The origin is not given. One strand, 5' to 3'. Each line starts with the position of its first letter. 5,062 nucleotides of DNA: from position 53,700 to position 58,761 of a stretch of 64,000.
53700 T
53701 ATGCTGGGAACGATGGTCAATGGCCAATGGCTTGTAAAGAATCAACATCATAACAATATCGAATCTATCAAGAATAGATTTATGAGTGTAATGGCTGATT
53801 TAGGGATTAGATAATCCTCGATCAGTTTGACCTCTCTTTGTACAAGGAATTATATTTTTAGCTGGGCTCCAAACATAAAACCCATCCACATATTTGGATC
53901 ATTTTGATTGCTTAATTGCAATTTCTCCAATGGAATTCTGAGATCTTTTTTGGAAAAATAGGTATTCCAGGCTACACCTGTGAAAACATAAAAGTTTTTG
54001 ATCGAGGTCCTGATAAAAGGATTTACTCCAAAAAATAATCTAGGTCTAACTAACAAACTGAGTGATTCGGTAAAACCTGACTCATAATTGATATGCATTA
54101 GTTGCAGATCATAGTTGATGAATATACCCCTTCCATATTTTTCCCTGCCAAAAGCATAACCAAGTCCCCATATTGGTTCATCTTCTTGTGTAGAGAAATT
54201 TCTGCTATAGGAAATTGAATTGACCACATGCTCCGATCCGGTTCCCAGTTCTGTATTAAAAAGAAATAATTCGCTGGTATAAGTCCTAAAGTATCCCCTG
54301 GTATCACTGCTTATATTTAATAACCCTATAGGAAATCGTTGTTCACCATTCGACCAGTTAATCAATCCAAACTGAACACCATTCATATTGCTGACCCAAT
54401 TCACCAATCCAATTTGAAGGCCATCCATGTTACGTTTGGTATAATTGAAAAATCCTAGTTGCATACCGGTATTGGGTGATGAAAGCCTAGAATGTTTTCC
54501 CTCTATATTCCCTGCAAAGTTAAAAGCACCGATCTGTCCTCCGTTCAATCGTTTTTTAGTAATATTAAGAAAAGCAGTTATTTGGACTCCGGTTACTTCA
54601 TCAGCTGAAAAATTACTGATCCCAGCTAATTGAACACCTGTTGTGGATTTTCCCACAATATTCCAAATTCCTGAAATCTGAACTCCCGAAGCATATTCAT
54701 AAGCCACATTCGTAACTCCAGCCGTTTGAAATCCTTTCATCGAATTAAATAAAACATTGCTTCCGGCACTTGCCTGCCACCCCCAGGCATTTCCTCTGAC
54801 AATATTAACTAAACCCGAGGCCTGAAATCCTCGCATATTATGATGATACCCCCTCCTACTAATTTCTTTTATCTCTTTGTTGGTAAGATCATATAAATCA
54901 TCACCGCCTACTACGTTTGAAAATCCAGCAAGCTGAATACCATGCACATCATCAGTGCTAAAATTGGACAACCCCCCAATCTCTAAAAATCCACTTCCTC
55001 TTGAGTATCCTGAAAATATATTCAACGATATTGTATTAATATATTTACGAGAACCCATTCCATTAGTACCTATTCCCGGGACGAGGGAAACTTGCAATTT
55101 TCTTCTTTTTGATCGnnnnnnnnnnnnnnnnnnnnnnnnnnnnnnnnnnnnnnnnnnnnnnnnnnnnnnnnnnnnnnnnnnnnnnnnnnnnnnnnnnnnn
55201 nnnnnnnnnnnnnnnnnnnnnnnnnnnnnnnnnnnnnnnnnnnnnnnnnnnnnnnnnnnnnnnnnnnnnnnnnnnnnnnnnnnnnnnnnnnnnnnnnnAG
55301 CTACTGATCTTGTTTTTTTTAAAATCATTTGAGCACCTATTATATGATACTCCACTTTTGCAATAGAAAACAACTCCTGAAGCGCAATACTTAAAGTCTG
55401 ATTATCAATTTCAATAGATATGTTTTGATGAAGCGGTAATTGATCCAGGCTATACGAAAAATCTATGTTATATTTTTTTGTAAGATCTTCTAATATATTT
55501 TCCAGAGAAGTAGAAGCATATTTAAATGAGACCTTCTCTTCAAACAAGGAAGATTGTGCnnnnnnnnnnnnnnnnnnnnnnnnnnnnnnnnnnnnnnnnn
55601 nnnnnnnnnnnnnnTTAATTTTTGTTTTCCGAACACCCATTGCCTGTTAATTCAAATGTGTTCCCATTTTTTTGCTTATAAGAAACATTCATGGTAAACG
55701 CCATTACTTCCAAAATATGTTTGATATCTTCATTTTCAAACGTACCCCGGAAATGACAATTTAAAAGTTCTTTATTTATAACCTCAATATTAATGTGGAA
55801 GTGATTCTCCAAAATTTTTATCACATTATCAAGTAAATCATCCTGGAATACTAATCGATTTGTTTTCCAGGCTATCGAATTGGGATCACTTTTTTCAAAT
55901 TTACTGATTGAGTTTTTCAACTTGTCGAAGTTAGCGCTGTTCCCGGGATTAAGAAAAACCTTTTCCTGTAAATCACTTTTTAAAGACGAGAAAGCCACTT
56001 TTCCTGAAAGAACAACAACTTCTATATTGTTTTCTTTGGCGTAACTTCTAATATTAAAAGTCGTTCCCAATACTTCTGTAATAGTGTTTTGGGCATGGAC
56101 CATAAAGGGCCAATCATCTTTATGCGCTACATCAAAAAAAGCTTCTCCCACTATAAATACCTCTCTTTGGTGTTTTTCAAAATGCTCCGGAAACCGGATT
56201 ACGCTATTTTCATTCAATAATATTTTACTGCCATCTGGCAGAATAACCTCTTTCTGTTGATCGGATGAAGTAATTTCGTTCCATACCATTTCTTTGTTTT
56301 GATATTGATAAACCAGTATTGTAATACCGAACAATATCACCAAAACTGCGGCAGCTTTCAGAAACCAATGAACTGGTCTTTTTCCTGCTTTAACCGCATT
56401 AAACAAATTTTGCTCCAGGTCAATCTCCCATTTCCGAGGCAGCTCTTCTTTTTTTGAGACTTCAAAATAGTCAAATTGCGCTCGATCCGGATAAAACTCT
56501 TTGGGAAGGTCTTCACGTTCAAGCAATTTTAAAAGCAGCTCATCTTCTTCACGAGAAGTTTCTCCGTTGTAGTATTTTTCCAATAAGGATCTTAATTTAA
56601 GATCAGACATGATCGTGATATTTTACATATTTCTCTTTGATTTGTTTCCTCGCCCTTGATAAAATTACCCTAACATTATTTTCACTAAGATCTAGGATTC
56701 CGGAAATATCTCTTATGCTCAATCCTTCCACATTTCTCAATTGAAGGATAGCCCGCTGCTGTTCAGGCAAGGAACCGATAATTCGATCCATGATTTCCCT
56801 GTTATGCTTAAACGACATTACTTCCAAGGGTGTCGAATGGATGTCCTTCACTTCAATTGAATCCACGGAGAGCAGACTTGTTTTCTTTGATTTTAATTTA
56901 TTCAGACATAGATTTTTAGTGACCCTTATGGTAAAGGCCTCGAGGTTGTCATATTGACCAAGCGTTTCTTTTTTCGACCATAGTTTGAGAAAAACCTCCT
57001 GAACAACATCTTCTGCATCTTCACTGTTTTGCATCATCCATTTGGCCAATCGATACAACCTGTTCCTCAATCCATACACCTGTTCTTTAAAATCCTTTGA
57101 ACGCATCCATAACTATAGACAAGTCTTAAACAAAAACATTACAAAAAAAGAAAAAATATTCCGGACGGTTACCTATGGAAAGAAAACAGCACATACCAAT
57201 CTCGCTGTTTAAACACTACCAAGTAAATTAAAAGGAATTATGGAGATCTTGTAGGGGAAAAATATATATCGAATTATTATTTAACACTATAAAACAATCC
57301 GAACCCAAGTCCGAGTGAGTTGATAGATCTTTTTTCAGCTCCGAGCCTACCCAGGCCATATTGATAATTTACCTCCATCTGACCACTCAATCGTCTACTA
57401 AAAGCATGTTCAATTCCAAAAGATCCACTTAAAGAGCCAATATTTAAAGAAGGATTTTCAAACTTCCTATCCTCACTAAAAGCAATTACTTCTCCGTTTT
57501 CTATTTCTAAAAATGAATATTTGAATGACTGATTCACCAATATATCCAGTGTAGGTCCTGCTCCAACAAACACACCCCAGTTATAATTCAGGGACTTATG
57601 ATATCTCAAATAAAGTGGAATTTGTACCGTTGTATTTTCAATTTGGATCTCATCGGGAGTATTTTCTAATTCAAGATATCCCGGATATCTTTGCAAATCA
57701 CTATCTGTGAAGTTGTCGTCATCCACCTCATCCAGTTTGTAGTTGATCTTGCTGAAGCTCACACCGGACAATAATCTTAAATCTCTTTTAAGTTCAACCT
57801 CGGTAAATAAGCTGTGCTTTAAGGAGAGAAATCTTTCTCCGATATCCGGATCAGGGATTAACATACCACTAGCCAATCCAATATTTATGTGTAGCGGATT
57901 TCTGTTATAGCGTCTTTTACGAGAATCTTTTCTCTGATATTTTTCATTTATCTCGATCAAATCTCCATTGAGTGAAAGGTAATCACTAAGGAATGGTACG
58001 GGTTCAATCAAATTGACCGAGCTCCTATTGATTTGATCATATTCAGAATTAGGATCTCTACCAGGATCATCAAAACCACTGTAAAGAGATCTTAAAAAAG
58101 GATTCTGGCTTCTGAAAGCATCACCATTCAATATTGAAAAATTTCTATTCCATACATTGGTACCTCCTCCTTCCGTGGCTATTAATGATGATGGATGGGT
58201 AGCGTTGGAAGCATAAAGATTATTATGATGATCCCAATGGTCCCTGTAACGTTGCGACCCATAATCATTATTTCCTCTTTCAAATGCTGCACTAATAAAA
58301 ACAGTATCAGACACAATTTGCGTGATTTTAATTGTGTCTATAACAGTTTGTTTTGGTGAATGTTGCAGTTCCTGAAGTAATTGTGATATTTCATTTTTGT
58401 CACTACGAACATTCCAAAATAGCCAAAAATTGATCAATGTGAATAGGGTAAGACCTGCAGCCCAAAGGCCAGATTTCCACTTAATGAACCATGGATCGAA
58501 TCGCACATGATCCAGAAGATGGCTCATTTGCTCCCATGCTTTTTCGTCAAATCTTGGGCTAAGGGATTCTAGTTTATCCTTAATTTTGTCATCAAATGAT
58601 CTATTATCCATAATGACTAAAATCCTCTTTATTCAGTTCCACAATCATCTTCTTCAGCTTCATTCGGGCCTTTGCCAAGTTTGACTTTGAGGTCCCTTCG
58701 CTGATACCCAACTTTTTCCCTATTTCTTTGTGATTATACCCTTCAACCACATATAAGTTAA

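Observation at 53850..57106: ECF-sigma / FecR module followed by an STN-domain G-x-Q repeat protein instead of a TonB-dependent receptor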

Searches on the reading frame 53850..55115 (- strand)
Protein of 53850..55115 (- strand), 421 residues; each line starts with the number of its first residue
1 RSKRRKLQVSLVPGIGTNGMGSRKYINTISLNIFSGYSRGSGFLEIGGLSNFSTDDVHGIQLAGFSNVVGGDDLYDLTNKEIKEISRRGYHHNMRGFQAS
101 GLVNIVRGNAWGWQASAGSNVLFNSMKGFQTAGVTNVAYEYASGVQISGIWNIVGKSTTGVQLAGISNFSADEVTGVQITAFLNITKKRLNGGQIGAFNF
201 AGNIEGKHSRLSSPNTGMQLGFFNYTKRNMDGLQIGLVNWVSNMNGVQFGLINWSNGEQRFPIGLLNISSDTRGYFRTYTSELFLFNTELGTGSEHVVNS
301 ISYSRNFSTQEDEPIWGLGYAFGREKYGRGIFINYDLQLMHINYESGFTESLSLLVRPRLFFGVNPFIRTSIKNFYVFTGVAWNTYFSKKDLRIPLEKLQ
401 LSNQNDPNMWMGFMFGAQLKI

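Call 60: search_protein_representatives(alignment_id=A3)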
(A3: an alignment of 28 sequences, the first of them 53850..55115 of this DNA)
Query: 28 sequences, 451 profile positions. Proteins with E-value up to 0.001 (for the whole library): 9483; up to 1e-10: 6789; up to 1e-30: 2936. The best 150 are listed.
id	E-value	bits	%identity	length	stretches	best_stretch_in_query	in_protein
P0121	1.5e-149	515.0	-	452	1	4-450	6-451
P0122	2.0e-145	501.3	-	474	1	7-450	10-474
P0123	3.7e-144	497.2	-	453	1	7-450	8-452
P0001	8.1e-144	496.0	-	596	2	149-450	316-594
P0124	1.1e-140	485.7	-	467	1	8-450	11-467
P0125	1.5e-140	485.3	-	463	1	1-450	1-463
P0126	1.8e-139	481.7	-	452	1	1-450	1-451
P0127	1.2e-138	479.0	-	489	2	123-450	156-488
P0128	4.0e-133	460.8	-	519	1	24-450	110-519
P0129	6.6e-130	450.2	-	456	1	1-450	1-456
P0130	3.0e-124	431.5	-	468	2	113-450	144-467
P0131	3.9e-124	431.2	-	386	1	7-368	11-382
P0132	3.8e-119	414.7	-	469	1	9-450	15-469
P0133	5.5e-118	410.9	-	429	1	1-449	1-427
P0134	4.8e-115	401.2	-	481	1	6-450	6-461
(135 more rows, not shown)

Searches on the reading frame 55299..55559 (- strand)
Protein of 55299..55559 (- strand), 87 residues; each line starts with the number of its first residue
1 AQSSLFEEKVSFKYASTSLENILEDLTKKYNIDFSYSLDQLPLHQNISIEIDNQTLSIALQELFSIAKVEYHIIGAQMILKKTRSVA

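Call 50: search_solved_structures(query=A4, max_evalue=10, show_alignments=0)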
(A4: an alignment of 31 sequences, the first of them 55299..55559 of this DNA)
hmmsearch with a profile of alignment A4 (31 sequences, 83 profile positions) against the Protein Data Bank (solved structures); distinct sequences matched with E-value up to 10: 15.
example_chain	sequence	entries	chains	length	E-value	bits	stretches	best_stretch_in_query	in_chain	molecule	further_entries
2a02_A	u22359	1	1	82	0.0016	21.6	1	11-77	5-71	Ferric-pseudobactin 358 receptor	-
6w6m_A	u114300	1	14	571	0.038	17.1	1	8-82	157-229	Type IV pilus secretin PilQ family protein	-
4ar0_A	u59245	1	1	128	0.05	16.8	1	8-77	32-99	TYPE IV PILUS BIOGENESIS AND COMPETENCE PROTEIN PILQ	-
2fy9_A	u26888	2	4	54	0.098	15.8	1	55-81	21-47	Putative transition state regulator abh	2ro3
4av2_A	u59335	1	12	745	0.17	15.1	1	6-77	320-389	TYPE IV PILUS BIOGENESIS AND COMPETENCE PROTEIN PILQ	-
9sh1_A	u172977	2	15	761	0.17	15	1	6-77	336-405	Type IV pilus biogenesis and competence protein PilQ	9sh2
4hhu_A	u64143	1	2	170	0.3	14.3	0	53-80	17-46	OR280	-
5yez_A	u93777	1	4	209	0.35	14.1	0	7-49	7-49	Cell density-dependent motility repressor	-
5ydo_A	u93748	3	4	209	0.36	14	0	7-49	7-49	Cell density-dependent motility repressor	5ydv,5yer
4m0n_A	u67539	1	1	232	0.53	13.5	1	14-82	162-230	Conserved hypothetical protein, putative anti-sigma factor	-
4m0h_A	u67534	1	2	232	0.54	13.5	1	14-82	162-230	Conserved hypothetical protein, putative anti-sigma factor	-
9ndy_C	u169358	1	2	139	0.58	13.3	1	5-32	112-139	Sheath initiator (gp022)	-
9x0w_A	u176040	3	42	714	0.67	13.2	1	8-78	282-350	Fimbrial assembly protein PilQ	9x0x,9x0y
6ve2_A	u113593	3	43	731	0.7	13.1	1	8-78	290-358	Fimbrial assembly protein PilQ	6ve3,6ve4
5ydw_A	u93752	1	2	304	1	12.6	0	7-49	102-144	Cell density-dependent motility repressor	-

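Call 58: predict_structure(alignment_id=A4)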
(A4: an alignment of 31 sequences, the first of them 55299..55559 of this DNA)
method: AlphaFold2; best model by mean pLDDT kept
length: 87 residues; sequences in the alignment: 31
mean_pLDDT: 92.1   pTM: 0.81
mean pLDDT of the five models: 92.1, 91.2, 91.0, 90.7, 90.7
residues with pLDDT >= 90: 73; 70-90: 9; 50-70: 4; < 50: 1
segments of 3 or more residues with pLDDT < 50: none
pLDDT, mean of each block of 10 residues (from residue 1): 77 98 97 93 97 97 96 92 80
secondary structure, 60 per line:
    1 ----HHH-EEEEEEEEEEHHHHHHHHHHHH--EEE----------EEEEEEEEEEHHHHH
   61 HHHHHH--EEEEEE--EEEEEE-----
elements in order: E9-18 H19-30 E33-35 E46-55 H56-66 E69-74 E77-82

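Call 62: fold_search(model_id=the predicted structure, library=pdb)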
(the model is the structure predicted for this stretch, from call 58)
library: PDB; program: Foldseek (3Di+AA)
matches with E <= 10: 213; with E <= 0.001: 4
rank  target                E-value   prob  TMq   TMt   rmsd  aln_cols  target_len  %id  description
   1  4m0n                  2.9e-04  1.00  0.73  0.32   1.7        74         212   20  Crystal structure of a putative anti-sigma factor (BDI_1681) from Parabacteroides distasonis ATCC 8503 at 1.65 A resolut (released 2013-10-16)
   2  4m0h_A                4.0e-04  1.00  0.73  0.32   1.7        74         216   20  Crystal structure of a putative anti-sigma factor (BDI_1681) from Parabacteroides distasonis ATCC 8503 at 2.50 A resol (released 2013-10-16)
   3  4ar0_MODEL_1_A        5.2e-04  1.00  0.69  0.50   2.2        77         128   13  N0 domain of Neisseria meningitidis Pilus assembly protein PilQ (released 2012-10-17)
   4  4m0h_B                9.9e-04  1.00  0.73  0.32   1.8        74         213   20  Crystal structure of a putative anti-sigma factor (BDI_1681) from Parabacteroides distasonis ATCC 8503 at 2.50 A resol (released 2013-10-16)
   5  7mud_Ad               1.3e-03  1.00  0.71  0.49   3.1        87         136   17  Legionella pneumophila Dot/Icm T4SS OMC (released 2021-10-06)
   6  3gr5                  1.7e-03  1.00  0.67  0.42   3.0        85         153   20  Periplasmic domain of the outer membrane secretin EscC from enteropathogenic E.coli (EPEC) (released 2009-05-19)
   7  8kea_A                2.6e-03  1.00  0.69  0.08   2.2        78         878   18  Cyanophage A-1(L) baseplate-initiators (released 2024-04-10)
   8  3jc8_Qa               3.0e-03  1.00  0.70  0.16   1.9        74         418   15  Architectural model of the type IVa pilus machine in a piliated state (released 2016-03-16)
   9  4av2_A                3.0e-03  1.00  0.69  0.24   1.9        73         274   14  Single particle electron microscopy of PilQ dodecameric complexes from Neisseria meningitidis. (released 2012-10-17)
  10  9ndy_E                3.4e-03  1.00  0.60  0.21   5.0        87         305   15  Composite baseplate asymmetric unit of JohannRWettstein (Bas63) (released 2025-11-19)
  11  7mud_AD               4.1e-03  1.00  0.72  0.49   3.0        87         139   15  Legionella pneumophila Dot/Icm T4SS OMC (released 2021-10-06)
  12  7ah9_5G               4.4e-03  1.00  0.62  0.13   2.6        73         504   11  Substrate-engaged type 3 secretion system needle complex from Salmonella enterica typhimurium - SpaR state 1 (released 2021-03-17)
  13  6x62_Ad               4.4e-03  1.00  0.60  0.41   3.9        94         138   15  Legionella pneumophila Dot T4SS OMC (released 2020-09-30)
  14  3cdd_E                5.0e-03  1.00  0.60  0.19   2.5        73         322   15  Crystal structure of prophage MuSo2, 43 kDa tail protein from Shewanella oneidensis (released 2008-03-11)
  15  3cdd_B                5.4e-03  1.00  0.66  0.20   2.6        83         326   14  Crystal structure of prophage MuSo2, 43 kDa tail protein from Shewanella oneidensis (released 2008-03-11)
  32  2a02_MODEL_1_A        1.3e-02  1.00  0.67  0.71   2.9        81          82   16  Solution NMR Structure of the Periplasmic Signaling Domain of the Outer Membrane Iron Transporter PupA from Ps (released 2006-09-26)
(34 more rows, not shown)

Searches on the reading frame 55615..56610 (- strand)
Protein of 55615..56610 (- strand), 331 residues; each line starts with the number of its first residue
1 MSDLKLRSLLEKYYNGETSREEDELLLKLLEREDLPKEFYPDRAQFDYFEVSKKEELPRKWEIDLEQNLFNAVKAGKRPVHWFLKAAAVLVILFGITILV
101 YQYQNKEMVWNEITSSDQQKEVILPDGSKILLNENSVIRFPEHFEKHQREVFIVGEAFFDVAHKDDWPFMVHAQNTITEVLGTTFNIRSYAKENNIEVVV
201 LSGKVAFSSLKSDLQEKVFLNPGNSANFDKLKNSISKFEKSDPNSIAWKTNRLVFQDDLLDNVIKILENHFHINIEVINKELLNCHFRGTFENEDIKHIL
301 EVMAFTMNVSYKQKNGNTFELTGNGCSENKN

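Call 3: search_protein_families(library=pfam, proteins=[window:55615-56610:-], max_evalue=1)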
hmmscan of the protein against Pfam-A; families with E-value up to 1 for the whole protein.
window:55615-56610:- (331 aa): 5 families
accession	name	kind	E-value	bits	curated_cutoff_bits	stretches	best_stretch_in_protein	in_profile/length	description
PF04773.18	FecR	-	2.3e-16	60.4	24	1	114-205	5-96/97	FecR protein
PF16344.10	FecR_C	-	1e-15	58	24.4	1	252-318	1-67/70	FecR, C-terminal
PF18106.7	Rol_Rep_N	-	0.14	12.8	23.7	1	265-328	18-73/91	Rolling Circle replication initiation protein N-terminal domain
PF10557.15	Cullin_Nedd8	-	0.18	12.3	36.9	1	249-281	15-47/63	Cullin protein neddylation domain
PF03188.21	Cytochrom_B561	-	0.23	12.1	23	1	73-107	30-64/137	Eukaryotic cytochrome b561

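Call 4: search_protein_families(library=ncbifam, proteins=[window:55615-56610:-], max_evalue=1)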
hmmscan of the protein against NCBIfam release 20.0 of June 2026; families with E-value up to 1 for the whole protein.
window:55615-56610:- (331 aa): 3 families
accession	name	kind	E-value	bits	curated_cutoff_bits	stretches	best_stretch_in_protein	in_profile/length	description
NF007296.1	PRK09774.1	equivalog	1.9e-14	53.6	385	1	107-311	101-300/313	ferric citrate uptake sigma factor regulator FecR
NF047528.1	LIMLP_03685_anti-sigma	equivalog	1.7e-05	24.2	200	1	169-245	174-246/347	LIMLP_03685 family anti-sigma factor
NF033165.1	lipo_LipL45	exception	5e-05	22.5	350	1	115-300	76-262/391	lipoprotein LipL45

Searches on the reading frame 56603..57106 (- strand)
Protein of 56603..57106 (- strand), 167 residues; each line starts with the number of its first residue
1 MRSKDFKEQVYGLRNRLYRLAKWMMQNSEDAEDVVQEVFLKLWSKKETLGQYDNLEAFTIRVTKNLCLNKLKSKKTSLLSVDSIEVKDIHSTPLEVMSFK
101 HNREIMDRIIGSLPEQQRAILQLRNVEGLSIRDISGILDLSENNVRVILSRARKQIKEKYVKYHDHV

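Call 3: search_protein_families(library=pfam, proteins=[window:56603-57106:-], max_evalue=1)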
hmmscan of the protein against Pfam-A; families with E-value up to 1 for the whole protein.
window:56603-57106:- (167 aa): 7 families
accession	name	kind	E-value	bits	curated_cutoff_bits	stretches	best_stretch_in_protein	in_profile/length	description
PF08281.18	Sigma70_r4_2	-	3.4e-16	59.1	25.7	1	104-156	2-54/54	Sigma-70, region 4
PF04542.20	Sigma70_r2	-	1e-13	51.3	24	1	14-75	6-69/71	Sigma-70 region 2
PF04545.22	Sigma70_r4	-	7e-11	41.9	24.1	1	110-158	2-50/50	Sigma-70, region 4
PF22233.2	PhyR_sigma-like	-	0.00059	20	27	1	118-158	10-49/50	Response regulator PhyR, sigma-like domain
PF00196.25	GerE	-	0.001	19.1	23.5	1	112-156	2-45/57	Bacterial regulatory proteins, luxR family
PF07638.17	Sigma70_ECF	-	0.011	16.1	21.1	1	104-158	128-181/185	ECF sigma factor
PF13384.12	HTH_23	-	0.014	15.6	24.6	1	117-152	8-41/50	Homeodomain-like domain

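Call 4: search_protein_families(library=ncbifam, proteins=[window:56603-57106:-], max_evalue=1)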
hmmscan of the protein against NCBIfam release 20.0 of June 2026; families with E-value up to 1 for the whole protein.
window:56603-57106:- (167 aa): 113 families (the best 25 are shown)
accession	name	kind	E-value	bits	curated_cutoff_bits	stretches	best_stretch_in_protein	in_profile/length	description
NF058625.1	sigma_PG0214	equivalog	2.3e-55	186.9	130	1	1-165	1-166/170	GFO_1088 family ECF-type sigma factor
TIGR02985.1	Sig70_bacteroi1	subfamily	1.2e-30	106.8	126.4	1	6-159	3-161/162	RNA polymerase sigma-70 factor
TIGR02937.1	sigma70-ECF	superfamily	1.4e-25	89.9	42.9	1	14-159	11-164/165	sigma-70 family RNA polymerase sigma factor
NF004113.0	PRK05602.1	equivalog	5e-24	85.1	208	1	15-160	56-201/211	RNA polymerase sigma factor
NF008888.0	PRK11922.1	equivalog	5.1e-24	85.2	204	1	15-159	41-195/231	RNA polymerase sigma factor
TIGR02983.1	SigE-fam_strep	subfamily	2.5e-21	76.2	141.55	1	2-159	4-157/162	SigE family RNA polymerase sigma factor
NF009172.0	PRK12519.1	subfamily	1.4e-20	73.7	222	1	17-153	42-182/194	RNA polymerase sigma factor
NF007214.0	PRK09636.1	subfamily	7e-20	71.4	271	2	6-75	6-73/293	RNA polymerase sigma factor SigJ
TIGR02989.1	Sig-70_gvs1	subfamily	1.2e-19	70.8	124.55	1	5-157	2-155/158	RNA polymerase sigma-70 factor, Rhodopirellula/Verrucomicrobium family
TIGR02957.1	SigX4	subfamily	4.3e-19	68.8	323.25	1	13-160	6-156/281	RNA polymerase sigma-70 factor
NF009170.0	PRK12517.1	subfamily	6.7e-19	68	197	1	3-160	22-176/188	RNA polymerase sigma factor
NF007223.0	PRK09641.1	equivalog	1.3e-18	67.6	209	1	6-159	20-183/187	RNA polymerase sigma factor SigW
NF007225.0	PRK09643.1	equivalog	4.8e-18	65.6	190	1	5-160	28-182/204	RNA polymerase sigma factor SigM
TIGR02950.1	SigM_subfam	subfamily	7e-18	65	147.95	1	15-159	11-157/159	RNA polymerase sigma factor, SigM family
NF009176.0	PRK12524.1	equivalog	7.1e-18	65.1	264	1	13-158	35-182/196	RNA polymerase sigma factor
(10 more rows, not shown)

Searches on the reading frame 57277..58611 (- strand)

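Call 3: search_protein_families(library=pfam, proteins=[window:57277-58611:-], max_evalue=1)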
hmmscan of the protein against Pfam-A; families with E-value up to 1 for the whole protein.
window:57277-58611:- (444 aa): 2 families
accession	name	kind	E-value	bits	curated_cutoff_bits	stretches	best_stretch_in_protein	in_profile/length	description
PF13568.12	OMP_b-brl_2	-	8e-08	33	27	1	263-421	39-171/175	Outer membrane protein beta-barrel domain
PF13505.12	OMP_b-brl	-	0.019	15.5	28.7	1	321-438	77-172/175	Outer membrane protein beta-barrel domain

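Call 4: search_protein_families(library=ncbifam, proteins=[window:57277-58611:-], max_evalue=1)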
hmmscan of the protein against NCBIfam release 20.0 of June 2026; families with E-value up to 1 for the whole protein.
window:57277-58611:- (444 aa): 1 family
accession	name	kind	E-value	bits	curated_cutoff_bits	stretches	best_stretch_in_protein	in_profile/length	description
NF052311.1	T9SS_PorT_SprT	equivalog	0.075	12.4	125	1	277-358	90-158/239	type IX secretion/gliding motility protein PorT/SprT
